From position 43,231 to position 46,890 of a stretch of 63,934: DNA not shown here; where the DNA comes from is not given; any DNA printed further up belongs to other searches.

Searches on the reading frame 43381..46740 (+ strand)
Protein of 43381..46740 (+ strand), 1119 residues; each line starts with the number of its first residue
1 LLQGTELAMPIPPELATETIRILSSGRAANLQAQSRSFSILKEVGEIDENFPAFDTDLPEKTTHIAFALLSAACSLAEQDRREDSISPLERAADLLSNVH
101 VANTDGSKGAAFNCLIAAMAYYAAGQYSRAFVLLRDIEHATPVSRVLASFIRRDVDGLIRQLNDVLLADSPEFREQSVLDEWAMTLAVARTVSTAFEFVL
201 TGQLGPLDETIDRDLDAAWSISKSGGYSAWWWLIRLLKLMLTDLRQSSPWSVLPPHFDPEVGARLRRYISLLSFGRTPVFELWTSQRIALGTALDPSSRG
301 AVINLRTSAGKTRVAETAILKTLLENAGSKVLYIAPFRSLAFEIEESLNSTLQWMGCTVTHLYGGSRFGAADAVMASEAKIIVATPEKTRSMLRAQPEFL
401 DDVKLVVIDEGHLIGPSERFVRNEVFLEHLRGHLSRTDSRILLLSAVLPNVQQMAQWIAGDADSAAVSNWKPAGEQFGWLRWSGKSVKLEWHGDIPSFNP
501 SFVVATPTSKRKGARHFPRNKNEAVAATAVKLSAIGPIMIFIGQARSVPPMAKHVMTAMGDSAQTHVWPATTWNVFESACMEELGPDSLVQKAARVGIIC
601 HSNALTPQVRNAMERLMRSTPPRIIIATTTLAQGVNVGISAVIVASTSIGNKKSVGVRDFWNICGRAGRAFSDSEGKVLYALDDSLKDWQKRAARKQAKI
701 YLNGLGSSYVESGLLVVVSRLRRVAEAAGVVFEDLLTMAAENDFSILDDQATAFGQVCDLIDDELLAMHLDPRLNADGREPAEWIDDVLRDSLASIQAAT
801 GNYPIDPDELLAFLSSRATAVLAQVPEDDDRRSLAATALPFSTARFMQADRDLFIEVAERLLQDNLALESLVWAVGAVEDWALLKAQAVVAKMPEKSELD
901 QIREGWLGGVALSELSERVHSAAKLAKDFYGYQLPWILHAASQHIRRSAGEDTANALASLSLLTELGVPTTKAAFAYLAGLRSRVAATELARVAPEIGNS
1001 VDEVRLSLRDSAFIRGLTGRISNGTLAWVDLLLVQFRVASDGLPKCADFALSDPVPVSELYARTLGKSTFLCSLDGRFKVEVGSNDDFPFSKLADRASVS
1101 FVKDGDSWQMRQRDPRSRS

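Call 50: search_protein_families(library=pfam, proteins=[window:43381-46740:+], max_evalue=0.001)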
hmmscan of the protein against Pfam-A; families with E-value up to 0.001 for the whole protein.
window:43381-46740:+ (1119 aa): 3 families
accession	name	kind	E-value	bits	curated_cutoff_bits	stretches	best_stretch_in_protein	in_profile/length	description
PF00270.35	DEAD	-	5.2e-25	88.5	26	1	286-453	4-166/167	DEAD/DEAH box helicase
PF04851.21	ResIII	-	9.7e-08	32.5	22.5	1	295-415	20-138/164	Type III restriction enzyme, res subunit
PF00271.37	Helicase_C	-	4.9e-05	24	23.5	0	595-670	39-109/110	Helicase conserved C-terminal domain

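Call 52: search_protein_families(library=padloc, proteins=[window:43381-46740:+], max_evalue=0.00001)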
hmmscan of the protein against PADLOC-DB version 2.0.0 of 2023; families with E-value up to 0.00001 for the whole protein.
window:43381-46740:+ (1119 aa): 27 families (the best 25 are shown)
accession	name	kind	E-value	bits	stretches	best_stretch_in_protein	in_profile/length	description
PDLC00192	HamB1|HamB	-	0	1241.6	1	14-1117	4-1101/1104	DEAD-box helicase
PDLC00174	HamB1|HamB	-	1.5e-124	415.1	1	19-995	12-1030/1163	DEAD-box helicase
PDLC00194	HamB1|HamB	-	6.3e-74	247.4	1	114-997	91-952/995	DEAD-box helicase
PDLC00188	HamB1|HamB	-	9.7e-74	247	1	246-725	212-702/1037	DEAD-box helicase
PDLC04531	PDC-M23B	-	4.1e-64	215.2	1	188-685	205-715/1060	-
PDLC00178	HamB1|HamB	-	2.3e-44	149.5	1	278-721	242-697/830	DEAD-box helicase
PDLC00175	HamB1|HamB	-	8.2e-38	127.4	1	282-709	226-665/1000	DEAD-box helicase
PDLC04530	PDC-M23B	-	3.1e-32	109.5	2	271-460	55-258/828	-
PDLC00187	HamB1|HamB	-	1.7e-31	107.3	1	306-701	164-535/851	DEAD-box helicase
PDLC00186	HamB1|HamB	-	1.4e-29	100.7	1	307-699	170-553/864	DEAD-box helicase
PDLC03960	SngC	-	3.7e-26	90.1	1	281-672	24-361/720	-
PDLC00183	HamB1|HamB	-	4.4e-25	86.2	1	246-504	216-468/509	DEAD-box helicase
PDLC00200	HamB2|HamB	-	5.7e-25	85.5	2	601-699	451-548/865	DEAD-box helicase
PDLC04532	PDC-M23B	-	6e-25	85.4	1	279-683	305-727/817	-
PDLC00176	HamB1|HamB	-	6.2e-18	62.2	1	307-696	160-526/845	DEAD-box helicase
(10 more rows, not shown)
